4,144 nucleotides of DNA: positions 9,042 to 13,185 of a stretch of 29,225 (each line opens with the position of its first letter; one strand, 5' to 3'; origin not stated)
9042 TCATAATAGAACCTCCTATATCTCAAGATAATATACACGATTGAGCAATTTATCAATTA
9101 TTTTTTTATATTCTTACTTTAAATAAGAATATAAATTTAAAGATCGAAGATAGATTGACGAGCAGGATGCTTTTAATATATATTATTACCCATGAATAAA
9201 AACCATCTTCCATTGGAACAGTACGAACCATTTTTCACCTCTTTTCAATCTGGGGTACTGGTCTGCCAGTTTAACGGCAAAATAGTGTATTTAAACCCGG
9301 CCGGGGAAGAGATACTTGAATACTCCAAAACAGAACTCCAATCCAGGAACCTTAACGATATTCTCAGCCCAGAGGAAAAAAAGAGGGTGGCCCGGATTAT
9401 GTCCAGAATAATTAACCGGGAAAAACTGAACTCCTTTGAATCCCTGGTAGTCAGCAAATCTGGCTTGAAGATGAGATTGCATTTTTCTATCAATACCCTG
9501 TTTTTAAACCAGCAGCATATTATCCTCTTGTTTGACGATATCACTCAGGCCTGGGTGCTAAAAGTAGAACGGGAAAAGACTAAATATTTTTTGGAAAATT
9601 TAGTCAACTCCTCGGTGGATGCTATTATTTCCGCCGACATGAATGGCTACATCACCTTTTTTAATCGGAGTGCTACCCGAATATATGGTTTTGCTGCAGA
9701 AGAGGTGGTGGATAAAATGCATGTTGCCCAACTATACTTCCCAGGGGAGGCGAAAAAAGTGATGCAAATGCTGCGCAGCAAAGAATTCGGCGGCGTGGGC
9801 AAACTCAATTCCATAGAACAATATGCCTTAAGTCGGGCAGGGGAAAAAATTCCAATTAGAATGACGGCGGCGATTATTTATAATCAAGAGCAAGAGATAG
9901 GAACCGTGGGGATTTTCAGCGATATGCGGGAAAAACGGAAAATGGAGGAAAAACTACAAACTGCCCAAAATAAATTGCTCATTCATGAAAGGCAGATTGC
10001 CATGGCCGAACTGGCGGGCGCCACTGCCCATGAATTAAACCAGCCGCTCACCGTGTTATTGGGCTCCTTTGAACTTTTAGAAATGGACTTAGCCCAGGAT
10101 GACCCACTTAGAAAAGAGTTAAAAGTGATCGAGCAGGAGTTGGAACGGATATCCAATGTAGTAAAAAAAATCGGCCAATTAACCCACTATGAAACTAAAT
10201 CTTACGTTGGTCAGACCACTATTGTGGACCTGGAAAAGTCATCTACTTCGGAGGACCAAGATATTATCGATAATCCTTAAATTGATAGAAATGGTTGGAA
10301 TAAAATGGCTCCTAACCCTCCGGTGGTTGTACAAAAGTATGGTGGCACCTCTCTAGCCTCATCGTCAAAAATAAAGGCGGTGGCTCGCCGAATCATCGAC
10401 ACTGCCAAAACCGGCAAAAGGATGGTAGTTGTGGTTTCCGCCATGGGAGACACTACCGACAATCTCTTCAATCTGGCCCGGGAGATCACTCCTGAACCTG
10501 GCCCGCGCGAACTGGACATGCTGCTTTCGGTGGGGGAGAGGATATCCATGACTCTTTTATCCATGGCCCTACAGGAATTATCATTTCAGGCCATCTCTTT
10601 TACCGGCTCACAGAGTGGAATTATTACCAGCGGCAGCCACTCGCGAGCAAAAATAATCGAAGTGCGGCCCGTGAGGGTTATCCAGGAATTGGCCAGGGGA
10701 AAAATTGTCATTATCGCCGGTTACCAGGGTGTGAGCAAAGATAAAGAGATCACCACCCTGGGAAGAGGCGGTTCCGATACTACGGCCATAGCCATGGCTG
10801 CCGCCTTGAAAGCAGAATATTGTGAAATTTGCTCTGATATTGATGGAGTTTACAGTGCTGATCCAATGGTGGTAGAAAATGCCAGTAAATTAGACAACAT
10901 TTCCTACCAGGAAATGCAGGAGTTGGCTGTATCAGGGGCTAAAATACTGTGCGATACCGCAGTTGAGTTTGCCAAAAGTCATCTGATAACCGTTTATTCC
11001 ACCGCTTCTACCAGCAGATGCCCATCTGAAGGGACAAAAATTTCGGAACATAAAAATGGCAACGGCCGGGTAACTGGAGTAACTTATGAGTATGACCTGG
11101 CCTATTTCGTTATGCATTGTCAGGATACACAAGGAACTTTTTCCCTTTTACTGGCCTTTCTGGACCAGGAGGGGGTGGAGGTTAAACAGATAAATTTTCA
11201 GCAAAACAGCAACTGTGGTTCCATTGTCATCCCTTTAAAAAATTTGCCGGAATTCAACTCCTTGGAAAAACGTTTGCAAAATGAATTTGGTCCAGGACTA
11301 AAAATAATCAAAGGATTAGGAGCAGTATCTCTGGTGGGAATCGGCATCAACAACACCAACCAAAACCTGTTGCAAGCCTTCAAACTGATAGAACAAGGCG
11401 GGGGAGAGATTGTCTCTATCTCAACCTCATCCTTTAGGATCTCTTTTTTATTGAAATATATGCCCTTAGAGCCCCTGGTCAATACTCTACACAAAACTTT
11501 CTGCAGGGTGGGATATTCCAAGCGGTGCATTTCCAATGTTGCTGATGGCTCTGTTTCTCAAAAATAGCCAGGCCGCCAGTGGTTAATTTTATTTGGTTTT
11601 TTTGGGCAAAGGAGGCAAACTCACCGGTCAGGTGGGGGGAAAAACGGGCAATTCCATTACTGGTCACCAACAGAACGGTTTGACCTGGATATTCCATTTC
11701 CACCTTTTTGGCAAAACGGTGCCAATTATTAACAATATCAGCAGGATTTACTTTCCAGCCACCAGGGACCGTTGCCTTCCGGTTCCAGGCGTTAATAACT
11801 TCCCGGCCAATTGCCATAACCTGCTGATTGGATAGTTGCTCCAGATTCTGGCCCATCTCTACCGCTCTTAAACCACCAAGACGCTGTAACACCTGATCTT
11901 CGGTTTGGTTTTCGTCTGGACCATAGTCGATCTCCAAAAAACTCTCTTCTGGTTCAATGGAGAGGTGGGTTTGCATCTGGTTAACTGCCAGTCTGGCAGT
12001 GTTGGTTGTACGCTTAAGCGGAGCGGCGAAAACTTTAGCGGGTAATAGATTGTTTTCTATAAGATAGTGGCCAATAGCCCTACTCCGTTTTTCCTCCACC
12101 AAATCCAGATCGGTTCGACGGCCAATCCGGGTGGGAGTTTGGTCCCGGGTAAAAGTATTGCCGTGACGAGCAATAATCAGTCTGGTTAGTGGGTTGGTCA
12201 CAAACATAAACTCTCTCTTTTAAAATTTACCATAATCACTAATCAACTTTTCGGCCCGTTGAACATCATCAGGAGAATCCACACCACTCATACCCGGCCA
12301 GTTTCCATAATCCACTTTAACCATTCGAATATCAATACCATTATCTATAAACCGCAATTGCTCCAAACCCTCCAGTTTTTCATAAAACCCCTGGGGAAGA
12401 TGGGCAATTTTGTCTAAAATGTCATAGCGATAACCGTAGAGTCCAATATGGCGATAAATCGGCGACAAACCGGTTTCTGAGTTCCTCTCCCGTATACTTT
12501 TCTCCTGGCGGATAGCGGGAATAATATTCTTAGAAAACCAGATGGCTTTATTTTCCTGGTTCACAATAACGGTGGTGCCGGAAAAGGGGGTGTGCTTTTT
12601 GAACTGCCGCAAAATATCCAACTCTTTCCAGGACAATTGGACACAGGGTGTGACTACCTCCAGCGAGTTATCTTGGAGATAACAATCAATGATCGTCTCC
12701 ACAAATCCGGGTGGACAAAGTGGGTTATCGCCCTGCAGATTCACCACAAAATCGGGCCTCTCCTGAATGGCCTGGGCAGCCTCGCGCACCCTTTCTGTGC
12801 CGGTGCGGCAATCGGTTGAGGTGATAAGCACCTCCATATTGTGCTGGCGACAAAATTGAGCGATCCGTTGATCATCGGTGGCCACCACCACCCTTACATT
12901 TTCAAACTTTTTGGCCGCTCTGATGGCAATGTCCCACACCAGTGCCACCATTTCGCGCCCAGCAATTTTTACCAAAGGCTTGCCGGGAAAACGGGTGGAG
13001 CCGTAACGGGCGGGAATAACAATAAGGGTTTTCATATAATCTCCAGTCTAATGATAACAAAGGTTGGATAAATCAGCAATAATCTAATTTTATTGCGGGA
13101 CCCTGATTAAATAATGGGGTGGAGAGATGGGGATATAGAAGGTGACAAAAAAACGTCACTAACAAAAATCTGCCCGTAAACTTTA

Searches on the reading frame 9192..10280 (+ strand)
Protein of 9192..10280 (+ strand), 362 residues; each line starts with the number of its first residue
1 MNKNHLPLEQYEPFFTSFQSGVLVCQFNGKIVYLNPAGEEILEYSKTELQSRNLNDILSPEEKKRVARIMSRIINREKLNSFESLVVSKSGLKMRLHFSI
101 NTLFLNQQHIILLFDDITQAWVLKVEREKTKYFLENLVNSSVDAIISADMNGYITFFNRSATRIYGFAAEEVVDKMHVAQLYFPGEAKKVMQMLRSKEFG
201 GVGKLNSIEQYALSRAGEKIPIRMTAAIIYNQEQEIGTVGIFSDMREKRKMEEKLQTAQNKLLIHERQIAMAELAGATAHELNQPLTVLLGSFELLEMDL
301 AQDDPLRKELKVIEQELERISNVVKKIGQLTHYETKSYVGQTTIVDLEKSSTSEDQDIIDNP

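Call 4: search_protein_families(library=pfam, proteins=[window:9192-10280:+], max_evalue=0.01)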
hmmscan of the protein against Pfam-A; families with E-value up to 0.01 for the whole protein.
window:9192-10280:+ (362 aa): 10 families
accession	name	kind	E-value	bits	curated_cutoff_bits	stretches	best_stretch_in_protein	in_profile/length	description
PF00989.32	PAS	-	1.4e-21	77.1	22.6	2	133-245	2-113/113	PAS fold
PF13426.13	PAS_9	-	8.2e-19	68.2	27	2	21-119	3-103/103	PAS domain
PF08448.16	PAS_4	-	9.4e-13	48.8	23.1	2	15-119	1-107/110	PAS fold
PF13188.13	PAS_8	-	1e-11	44.7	21.8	2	9-57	1-50/65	PAS domain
PF00512.31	HisKA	-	1.5e-10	41.4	26.9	1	271-330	2-60/66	His Kinase A (phospho-acceptor) domain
PF08447.18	PAS_3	-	5.6e-09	36.6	25.6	1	31-83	1-55/89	PAS fold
PF08670.17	MEKHLA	-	0.00012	22.4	23.7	1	13-97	32-117/143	MEKHLA domain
PF24820.1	Diguanyl_cycl_sensor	-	0.00026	21.4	28.1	0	17-83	4-71/109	Diguanylate cyclase-like sensor domain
PF14598.12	PAS_11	-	0.002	18.5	25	0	27-78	10-61/109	PAS domain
PF13596.12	PAS_10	-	0.0033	18.5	22.1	0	134-177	1-44/106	PAS domain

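Call 5: search_protein_families(library=ncbifam, proteins=[window:9192-10280:+], max_evalue=0.01)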
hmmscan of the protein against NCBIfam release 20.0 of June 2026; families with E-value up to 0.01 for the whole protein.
window:9192-10280:+ (362 aa): 36 families (the best 25 are shown)
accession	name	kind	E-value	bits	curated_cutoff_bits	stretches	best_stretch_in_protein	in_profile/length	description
TIGR00229.1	sensory_box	domain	1.1e-32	112.8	22.9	2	133-255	6-126/126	PAS domain S-box protein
NF008468.0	PRK11360.1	equivalog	2.2e-28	99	646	2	129-328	265-452/616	two-component system sensor histidine kinase AtoS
NF047874.1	MASE3_PAS_HK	subfamily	9e-24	84.2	560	2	126-325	259-458/655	MASE3 domain-containing sensor histidine kinase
TIGR02966.1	phoR_proteo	equivalog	5.9e-17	61.7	334.2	2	134-348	8-192/333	phosphate regulon sensor histidine kinase PhoR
NF046044.1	PnpS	equivalog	2e-15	56.7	400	2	127-349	50-249/390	two-component system histidine kinase PnpS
NF041777.1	sens_FixL_Rhizob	equivalog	2.8e-15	56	850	1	55-330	43-319/485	sensor protein FixL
NF008467.0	PRK11359.1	equivalog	1.3e-12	46.5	857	1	22-252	25-255/800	oxygen-sensing cyclic-di-GMP phosphodiesterase DosP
NF052573.1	HisKinEspAMyxo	equivalog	8.8e-12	43.9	1400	2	137-305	259-418/755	serine histidine kinase EspA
NF033092.0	HK_WalK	equivalog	1.2e-11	43.9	725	1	125-349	253-451/594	cell wall metabolism sensor histidine kinase WalK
NF046020.1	HisKinCckABruc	equivalog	5e-09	34.6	1000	1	21-326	231-535/868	cell cycle histidine kinase CckA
NF008293.1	PRK11073.1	equivalog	8.6e-09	35.1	240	1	132-327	7-185/349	nitrogen regulation protein NR(II)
NF041552.1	TF_PrdR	equivalog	6.1e-08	31.4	795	1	113-270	117-259/577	sigma-54 dependent transcriptional regulator PrdR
NF007298.0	PRK09776.1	equivalog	7.6e-08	30.7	1135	1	52-256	473-681/1111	diguanylate cyclase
NF033792.0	ActS_PrrB_HisK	equivalog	1.1e-07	31.1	350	1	246-335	177-266/423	ActS/PrrB/RegB family redox-sensitive histidine kinase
NF047466.1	hybrid_RR_LvrB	exception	4.8e-07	29.3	500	1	246-339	134-220/377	hybrid histidine kinase/response regulator LvrB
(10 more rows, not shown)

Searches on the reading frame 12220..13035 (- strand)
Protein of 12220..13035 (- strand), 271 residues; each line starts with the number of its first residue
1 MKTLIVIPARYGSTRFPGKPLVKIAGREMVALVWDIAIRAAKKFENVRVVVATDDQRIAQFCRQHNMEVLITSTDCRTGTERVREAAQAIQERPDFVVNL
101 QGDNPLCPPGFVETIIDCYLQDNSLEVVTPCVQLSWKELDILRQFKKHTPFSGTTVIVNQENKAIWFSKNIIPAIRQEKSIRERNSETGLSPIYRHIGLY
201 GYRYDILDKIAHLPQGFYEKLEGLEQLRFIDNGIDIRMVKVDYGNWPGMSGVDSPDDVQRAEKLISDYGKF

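Call 21: search_protein_families(library=pfam, proteins=[window:12220-13035:-], max_evalue=0.001)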
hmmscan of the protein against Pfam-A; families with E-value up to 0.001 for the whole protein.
window:12220-13035:- (271 aa): 2 families
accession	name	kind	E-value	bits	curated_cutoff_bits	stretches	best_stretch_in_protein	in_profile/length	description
PF02348.25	CTP_transf_3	-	5.9e-39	134.5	22.6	1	5-236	2-217/217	Cytidylyltransferase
PF12804.13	NTP_transf_3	-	8.7e-07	29.7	27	1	18-133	15-124/160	MobA-like NTP transferase domain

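Call 57: search_protein_families(library=ncbifam, proteins=[window:12220-13035:-], max_evalue=0.00001)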
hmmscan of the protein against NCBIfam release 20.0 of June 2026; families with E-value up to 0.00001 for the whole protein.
window:12220-13035:- (271 aa): 9 families
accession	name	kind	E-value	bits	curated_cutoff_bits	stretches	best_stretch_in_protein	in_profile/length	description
NF003952.0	PRK05450.1-5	subfamily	3.8e-77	258.8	193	1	1-267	1-247/250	3-deoxy-manno-octulosonate cytidylyltransferase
NF003950.0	PRK05450.1-3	subfamily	4.1e-71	239.2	234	1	1-266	1-243/248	3-deoxy-manno-octulosonate cytidylyltransferase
NF009905.0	PRK13368.1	subfamily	3.5e-65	219.7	255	1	1-265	1-238/243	3-deoxy-manno-octulosonate cytidylyltransferase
NF003948.0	PRK05450.1-1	equivalog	1.4e-48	165.3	281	1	1-267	4-245/248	3-deoxy-manno-octulosonate cytidylyltransferase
TIGR00466.1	kdsB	equivalog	8.8e-43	146.4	155.2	1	1-259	1-241/241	3-deoxy-manno-octulosonate cytidylyltransferase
NF010933.0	PRK14353.1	equivalog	3.2e-08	32.6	505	1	19-127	25-132/453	bifunctional UDP-N-acetylglucosamine diphosphorylase/glucosamine-1-phosphate N-acetyltransferase GlmU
TIGR03584.1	PseF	equivalog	7.1e-08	32.4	205.7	1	5-92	2-91/222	pseudaminic acid cytidylyltransferase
TIGR03310.1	matur_MocA_YgfJ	equivalog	1e-06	28.9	186.45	1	19-128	17-124/188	molybdenum cofactor cytidylyltransferase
NF010932.0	PRK14352.1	equivalog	3.5e-06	25.9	611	1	19-124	26-132/488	bifunctional UDP-N-acetylglucosamine diphosphorylase/glucosamine-1-phosphate N-acetyltransferase GlmU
